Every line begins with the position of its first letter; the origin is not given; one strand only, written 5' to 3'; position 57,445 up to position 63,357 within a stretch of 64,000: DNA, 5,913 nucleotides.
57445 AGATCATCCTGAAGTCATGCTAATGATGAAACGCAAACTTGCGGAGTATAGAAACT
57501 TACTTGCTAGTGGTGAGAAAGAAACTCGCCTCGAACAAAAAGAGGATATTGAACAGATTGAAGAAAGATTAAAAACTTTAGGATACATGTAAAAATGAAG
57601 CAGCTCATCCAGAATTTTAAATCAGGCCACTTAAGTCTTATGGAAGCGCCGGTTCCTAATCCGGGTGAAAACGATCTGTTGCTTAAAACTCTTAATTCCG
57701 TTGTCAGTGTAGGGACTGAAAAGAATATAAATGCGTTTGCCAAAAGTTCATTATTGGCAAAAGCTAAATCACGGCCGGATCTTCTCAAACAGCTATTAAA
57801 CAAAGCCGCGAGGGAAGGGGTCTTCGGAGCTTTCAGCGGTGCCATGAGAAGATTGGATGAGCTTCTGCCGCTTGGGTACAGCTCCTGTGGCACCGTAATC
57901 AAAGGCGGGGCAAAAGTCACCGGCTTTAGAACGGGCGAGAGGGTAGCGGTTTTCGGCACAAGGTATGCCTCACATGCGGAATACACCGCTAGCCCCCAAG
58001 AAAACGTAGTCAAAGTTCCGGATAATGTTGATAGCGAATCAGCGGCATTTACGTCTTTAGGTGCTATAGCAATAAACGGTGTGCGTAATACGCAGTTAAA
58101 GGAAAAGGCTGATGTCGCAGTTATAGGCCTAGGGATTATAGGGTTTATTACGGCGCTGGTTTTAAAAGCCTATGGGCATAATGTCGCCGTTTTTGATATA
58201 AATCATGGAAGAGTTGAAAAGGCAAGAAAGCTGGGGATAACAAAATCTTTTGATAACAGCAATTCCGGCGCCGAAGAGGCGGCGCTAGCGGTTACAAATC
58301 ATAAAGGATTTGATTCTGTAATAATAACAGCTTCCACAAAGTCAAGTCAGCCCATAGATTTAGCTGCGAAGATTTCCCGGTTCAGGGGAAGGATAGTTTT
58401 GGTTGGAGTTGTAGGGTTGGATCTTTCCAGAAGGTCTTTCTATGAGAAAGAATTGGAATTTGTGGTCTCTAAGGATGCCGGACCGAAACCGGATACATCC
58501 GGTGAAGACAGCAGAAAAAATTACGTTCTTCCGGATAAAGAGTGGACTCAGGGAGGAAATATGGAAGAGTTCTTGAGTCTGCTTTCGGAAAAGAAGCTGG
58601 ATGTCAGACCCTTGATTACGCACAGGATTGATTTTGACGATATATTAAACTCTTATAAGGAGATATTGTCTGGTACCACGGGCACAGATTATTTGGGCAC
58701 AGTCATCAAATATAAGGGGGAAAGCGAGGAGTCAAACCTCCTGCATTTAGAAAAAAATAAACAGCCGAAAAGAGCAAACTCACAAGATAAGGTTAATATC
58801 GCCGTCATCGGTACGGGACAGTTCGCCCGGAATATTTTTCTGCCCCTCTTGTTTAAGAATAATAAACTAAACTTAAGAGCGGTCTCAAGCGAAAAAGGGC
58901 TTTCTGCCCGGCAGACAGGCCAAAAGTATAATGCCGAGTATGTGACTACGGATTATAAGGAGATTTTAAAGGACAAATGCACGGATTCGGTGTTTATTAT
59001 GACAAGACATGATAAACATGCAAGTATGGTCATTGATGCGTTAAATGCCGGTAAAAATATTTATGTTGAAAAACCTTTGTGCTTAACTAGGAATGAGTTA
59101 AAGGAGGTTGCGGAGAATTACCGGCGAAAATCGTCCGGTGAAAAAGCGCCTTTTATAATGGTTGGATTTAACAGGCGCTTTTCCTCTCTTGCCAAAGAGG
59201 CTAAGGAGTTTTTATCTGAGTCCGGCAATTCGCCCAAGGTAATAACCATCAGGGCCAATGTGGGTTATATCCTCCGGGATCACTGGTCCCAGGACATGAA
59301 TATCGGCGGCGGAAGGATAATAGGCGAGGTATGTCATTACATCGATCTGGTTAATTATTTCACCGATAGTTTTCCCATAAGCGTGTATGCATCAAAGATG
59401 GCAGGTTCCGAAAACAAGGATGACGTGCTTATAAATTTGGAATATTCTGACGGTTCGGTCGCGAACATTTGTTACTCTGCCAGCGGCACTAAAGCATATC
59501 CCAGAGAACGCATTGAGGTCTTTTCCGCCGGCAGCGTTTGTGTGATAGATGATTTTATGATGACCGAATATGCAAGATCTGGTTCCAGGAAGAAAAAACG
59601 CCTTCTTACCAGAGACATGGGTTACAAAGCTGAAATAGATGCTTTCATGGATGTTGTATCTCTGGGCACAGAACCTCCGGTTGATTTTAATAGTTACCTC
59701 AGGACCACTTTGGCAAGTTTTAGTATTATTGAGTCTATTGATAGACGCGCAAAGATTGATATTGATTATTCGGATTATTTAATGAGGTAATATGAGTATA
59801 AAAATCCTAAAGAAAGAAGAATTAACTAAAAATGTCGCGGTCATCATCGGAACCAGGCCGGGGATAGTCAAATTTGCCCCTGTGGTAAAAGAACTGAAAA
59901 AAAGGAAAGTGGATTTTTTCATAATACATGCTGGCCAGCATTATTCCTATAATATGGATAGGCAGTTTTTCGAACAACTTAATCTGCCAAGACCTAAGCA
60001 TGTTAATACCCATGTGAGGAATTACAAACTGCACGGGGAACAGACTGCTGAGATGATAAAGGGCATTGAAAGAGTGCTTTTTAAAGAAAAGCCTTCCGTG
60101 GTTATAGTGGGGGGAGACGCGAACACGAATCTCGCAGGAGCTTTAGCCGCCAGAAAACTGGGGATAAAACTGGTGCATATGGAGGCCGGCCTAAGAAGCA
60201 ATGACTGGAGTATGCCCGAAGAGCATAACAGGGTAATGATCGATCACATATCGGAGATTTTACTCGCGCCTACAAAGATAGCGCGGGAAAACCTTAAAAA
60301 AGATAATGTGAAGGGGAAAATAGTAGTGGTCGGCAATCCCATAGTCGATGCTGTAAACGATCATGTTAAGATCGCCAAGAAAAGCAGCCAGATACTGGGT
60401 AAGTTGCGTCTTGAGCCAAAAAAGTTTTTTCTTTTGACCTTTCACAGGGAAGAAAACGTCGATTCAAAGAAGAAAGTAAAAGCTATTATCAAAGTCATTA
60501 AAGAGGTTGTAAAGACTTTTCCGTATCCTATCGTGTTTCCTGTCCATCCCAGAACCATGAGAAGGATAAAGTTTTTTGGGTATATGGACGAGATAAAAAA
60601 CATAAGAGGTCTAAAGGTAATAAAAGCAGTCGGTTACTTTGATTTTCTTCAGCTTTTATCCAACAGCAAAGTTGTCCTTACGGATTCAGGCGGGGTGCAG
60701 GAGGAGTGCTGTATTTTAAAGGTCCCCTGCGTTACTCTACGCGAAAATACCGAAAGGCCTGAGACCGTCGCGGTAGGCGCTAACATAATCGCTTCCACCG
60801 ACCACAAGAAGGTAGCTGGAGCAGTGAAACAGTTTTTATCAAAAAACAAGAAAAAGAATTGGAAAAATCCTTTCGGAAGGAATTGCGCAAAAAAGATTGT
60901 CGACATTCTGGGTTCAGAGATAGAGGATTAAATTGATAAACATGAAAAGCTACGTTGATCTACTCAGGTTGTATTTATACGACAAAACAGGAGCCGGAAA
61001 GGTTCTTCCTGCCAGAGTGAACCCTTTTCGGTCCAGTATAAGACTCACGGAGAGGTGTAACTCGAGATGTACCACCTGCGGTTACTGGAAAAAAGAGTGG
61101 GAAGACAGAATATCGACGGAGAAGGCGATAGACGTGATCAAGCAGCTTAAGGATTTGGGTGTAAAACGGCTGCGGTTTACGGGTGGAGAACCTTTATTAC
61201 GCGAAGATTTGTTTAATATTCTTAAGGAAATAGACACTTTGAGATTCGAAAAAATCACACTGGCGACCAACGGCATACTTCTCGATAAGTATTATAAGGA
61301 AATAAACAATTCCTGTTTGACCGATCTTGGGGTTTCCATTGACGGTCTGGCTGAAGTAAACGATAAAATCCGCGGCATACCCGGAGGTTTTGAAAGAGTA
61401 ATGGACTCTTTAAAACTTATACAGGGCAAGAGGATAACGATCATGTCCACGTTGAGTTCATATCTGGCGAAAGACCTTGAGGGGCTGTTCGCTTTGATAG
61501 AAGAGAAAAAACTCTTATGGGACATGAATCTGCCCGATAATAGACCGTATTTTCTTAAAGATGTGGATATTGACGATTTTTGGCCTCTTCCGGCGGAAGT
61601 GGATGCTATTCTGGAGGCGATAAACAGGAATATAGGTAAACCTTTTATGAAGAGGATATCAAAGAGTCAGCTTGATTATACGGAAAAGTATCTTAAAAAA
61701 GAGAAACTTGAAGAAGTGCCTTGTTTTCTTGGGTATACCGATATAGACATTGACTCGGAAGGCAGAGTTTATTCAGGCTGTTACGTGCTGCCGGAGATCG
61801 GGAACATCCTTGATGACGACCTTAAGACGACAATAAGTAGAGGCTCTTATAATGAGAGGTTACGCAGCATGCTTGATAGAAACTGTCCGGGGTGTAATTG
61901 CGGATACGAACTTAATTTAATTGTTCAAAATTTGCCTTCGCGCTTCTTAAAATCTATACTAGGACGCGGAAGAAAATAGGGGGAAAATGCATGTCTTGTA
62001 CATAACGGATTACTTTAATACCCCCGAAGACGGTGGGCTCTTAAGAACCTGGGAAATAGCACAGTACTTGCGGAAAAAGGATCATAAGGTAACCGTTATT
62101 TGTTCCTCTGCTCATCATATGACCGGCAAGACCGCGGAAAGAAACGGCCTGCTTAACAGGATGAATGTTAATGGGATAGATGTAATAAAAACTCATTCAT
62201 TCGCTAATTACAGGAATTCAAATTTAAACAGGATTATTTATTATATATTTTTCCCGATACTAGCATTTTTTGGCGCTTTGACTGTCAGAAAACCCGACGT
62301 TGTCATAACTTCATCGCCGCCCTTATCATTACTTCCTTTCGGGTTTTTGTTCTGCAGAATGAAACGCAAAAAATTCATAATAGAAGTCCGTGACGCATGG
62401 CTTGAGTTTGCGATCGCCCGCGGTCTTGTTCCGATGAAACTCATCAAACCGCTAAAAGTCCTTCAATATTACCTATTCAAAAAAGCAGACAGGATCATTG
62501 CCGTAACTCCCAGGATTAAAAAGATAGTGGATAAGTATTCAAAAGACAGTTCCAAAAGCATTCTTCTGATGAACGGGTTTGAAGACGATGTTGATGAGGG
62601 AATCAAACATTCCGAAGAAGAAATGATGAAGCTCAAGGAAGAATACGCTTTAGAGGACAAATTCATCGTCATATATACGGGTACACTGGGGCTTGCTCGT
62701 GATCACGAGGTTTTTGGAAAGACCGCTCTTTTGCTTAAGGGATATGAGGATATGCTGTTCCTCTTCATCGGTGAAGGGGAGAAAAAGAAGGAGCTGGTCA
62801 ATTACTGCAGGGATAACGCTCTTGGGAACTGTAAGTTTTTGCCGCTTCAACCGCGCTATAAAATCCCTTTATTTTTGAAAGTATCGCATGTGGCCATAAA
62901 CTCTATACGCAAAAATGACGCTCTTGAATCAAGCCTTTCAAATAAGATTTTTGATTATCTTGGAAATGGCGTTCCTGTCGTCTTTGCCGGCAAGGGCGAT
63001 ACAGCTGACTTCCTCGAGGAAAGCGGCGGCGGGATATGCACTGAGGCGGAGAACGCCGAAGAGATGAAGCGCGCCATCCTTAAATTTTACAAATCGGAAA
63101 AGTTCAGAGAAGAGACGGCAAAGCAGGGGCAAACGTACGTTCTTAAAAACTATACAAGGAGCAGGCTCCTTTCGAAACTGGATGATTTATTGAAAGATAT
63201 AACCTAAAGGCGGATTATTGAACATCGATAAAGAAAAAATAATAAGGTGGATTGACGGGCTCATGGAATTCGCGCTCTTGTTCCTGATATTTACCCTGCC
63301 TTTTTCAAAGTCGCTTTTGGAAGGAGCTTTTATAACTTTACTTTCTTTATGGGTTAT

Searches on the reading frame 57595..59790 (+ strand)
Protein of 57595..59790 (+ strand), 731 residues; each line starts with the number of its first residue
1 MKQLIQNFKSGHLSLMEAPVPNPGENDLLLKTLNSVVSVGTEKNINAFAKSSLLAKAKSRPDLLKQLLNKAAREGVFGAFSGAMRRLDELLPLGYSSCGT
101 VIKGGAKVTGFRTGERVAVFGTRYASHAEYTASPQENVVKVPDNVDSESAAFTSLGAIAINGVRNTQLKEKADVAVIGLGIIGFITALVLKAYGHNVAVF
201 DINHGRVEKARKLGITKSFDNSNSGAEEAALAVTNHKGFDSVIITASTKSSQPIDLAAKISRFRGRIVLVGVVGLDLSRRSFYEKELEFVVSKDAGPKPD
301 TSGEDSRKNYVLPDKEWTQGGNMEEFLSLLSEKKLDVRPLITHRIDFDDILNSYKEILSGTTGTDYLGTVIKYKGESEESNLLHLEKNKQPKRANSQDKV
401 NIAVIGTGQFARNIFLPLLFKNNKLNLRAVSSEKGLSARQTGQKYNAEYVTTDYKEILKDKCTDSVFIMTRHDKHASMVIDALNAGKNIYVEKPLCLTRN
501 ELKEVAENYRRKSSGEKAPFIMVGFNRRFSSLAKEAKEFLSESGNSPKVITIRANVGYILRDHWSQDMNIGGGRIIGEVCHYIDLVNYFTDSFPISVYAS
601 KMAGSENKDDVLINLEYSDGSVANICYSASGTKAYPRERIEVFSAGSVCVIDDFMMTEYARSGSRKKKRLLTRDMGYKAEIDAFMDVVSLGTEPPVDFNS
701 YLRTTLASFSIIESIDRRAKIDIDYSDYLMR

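Call 38: search_protein_families(library=pfam, proteins=[window:57595-59790:+], max_evalue=0.001)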
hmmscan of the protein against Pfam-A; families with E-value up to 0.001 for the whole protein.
window:57595-59790:+ (731 aa): 14 families
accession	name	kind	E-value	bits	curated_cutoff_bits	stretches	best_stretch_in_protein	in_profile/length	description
PF01408.29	GFO_IDH_MocA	-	7.6e-22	78.7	24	1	400-512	1-112/120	Oxidoreductase family, NAD-binding Rossmann fold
PF00107.32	ADH_zinc_N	-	2.6e-13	50.5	31.8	1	182-275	2-93/129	Zinc-binding dehydrogenase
PF22725.1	GFO_IDH_MocA_C3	-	3.7e-08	33.9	27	1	544-643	11-117/124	GFO/IDH/MocA C-terminal domain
PF03446.21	NAD_binding_2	-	1.1e-06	29.3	21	1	173-243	1-73/161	NAD binding domain of 6-phosphogluconate dehydrogenase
PF03807.23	F420_oxidored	-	3.5e-06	27.9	21.6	0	402-478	2-75/94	NADP oxidoreductase coenzyme F420-dependent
PF03721.20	UDPG_MGDP_dh_N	-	4.2e-06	26.9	27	1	173-212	2-41/187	UDP-glucose/GDP-mannose dehydrogenase family, NAD binding domain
PF02894.22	GFO_IDH_MocA_C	-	1.2e-05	25.7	22.9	1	559-638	30-114/218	Oxidoreductase family, C-terminal alpha/beta domain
PF02737.24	3HCDH_N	-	1.9e-05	25.1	22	1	174-220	2-47/180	3-hydroxyacyl-CoA dehydrogenase, NAD binding domain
PF02254.24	TrkA_N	-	2.7e-05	24.9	23.8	1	174-249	1-73/116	TrkA-N domain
PF08240.17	ADH_N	-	4.7e-05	24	23.5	1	91-143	34-104/104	Alcohol dehydrogenase GroES-like domain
PF13434.12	Lys_Orn_oxgnase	-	0.0003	20.5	21.3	1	380-458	170-246/339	L-lysine 6-monooxygenase/L-ornithine 5-monooxygenase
PF01266.30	DAO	-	0.00053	20.1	27.9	0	173-201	1-29/353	FAD dependent oxidoreductase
PF01262.27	AlaDh_PNT_C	-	0.00059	19.8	23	0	169-231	24-88/214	Alanine dehydrogenase/PNT, C-terminal domain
PF02558.23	ApbA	-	0.00099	19.2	22.2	0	174-262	1-88/150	Ketopantoate reductase PanE/ApbA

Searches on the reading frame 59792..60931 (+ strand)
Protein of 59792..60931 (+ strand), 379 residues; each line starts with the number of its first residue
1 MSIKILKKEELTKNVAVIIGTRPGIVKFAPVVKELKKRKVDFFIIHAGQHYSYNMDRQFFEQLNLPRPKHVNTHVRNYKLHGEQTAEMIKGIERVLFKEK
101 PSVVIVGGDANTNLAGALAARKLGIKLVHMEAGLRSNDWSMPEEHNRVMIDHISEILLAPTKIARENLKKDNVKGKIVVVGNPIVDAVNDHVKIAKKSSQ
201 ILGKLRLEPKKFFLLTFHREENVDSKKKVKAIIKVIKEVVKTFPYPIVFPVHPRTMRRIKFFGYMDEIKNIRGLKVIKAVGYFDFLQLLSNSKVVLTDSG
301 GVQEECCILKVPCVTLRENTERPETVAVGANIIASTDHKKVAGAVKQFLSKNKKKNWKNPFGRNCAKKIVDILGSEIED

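Call 38: search_protein_families(library=pfam, proteins=[window:59792-60931:+], max_evalue=0.001)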
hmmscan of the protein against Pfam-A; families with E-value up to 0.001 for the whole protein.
window:59792-60931:+ (379 aa): 3 families
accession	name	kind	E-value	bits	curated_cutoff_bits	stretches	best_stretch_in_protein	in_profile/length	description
PF02350.25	Epimerase_2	-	2.8e-103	345.8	30.6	1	34-373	2-346/347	UDP-N-acetylglucosamine 2-epimerase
PF13439.12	Glyco_transf_4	-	0.00015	22.2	28.5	1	32-184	12-166/170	Glycosyltransferase Family 4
PF04230.19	PS_pyruv_trans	-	0.00021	21.8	25.3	0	31-299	11-259/280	Polysaccharide pyruvyl transferase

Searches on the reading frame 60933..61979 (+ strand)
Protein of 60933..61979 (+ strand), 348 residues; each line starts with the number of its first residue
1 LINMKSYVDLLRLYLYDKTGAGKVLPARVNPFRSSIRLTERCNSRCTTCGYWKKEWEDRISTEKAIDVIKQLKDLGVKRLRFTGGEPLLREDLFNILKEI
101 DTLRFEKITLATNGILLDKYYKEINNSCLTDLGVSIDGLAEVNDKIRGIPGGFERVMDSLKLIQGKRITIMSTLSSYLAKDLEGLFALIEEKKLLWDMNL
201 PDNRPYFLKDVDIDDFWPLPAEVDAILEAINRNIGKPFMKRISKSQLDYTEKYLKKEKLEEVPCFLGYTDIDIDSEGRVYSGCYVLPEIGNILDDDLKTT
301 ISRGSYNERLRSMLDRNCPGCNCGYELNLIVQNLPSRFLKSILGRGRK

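Call 70: search_protein_families(library=pfam, proteins=[window:60933-61979:+], max_evalue=0.01)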
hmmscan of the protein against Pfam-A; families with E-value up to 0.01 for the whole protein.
window:60933-61979:+ (348 aa): 2 families
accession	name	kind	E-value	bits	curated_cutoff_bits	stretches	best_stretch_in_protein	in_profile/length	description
PF04055.27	Radical_SAM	-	1.4e-21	77.9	29.5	1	37-169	2-142/166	Radical SAM superfamily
PF13353.11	Fer4_12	-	2.6e-09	38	22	1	41-141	14-118/137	4Fe-4S single cluster domain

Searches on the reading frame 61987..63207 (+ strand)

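Call 70: search_protein_families(library=pfam, proteins=[window:61987-63207:+], max_evalue=0.01)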
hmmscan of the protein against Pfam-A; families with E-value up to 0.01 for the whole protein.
window:61987-63207:+ (406 aa): 5 families
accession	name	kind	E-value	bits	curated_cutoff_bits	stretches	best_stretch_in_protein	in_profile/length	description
PF00534.26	Glycos_transf_1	-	1.2e-10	41.6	26.4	1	218-382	7-170/172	Glycosyl transferases group 1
PF13439.12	Glyco_transf_4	-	4.8e-09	36.9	28.5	1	21-199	8-167/170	Glycosyltransferase Family 4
PF13692.12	Glyco_trans_1_4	-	2.6e-08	34.7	27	1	227-369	3-141/142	Glycosyl transferases group 1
PF13524.12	Glyco_trans_1_2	-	3.3e-08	34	25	1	273-393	24-137/144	Glycosyl transferase-like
PF13579.12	Glyco_trans_4_4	-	3.3e-07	31.2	29.7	1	20-178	6-139/158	Glycosyl transferase 4-like domain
